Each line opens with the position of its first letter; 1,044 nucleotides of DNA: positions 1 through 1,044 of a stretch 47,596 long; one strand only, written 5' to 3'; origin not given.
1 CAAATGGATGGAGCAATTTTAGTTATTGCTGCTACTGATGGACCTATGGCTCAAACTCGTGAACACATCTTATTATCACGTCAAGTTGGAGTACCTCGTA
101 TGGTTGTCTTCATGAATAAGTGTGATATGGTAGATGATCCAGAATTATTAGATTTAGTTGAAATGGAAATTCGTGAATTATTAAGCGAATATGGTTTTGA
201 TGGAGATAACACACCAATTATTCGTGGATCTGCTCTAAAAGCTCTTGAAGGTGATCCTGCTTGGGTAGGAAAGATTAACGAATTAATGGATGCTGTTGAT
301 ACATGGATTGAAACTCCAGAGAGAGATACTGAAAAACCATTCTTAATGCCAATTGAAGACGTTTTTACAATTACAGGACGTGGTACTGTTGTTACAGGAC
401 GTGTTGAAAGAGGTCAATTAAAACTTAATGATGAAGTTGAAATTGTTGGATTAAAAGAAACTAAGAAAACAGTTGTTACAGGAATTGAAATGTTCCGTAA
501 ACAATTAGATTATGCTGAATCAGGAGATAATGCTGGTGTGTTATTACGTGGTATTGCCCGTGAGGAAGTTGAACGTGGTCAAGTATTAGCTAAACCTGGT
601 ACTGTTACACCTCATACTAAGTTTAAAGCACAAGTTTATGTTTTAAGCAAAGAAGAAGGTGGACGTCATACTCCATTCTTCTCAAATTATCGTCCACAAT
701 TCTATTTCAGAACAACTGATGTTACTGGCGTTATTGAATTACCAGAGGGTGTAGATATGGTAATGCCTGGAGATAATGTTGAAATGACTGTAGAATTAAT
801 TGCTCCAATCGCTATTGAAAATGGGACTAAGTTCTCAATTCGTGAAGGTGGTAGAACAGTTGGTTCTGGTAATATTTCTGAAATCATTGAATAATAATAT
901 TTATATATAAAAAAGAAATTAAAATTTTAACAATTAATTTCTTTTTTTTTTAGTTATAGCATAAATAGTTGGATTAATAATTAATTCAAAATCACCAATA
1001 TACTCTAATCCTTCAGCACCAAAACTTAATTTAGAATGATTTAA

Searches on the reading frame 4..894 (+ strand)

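Call 8: search_protein_families(library=pfam, proteins=[window:4-894:+])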
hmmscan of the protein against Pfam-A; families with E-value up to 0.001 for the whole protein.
window:4-894:+ (296 aa): 3 families
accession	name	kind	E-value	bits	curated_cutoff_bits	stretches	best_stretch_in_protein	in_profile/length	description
PF03143.23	GTP_EFTU_D3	-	2e-40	137.8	27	1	201-294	2-105/106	Elongation factor Tu C-terminal domain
PF00009.33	GTP_EFTU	-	1e-24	87.6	26.5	1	1-103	93-187/188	Elongation factor Tu GTP binding domain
PF03144.31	GTP_EFTU_D2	-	2e-21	76.6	30.3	1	127-196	1-73/73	Elongation factor Tu domain 2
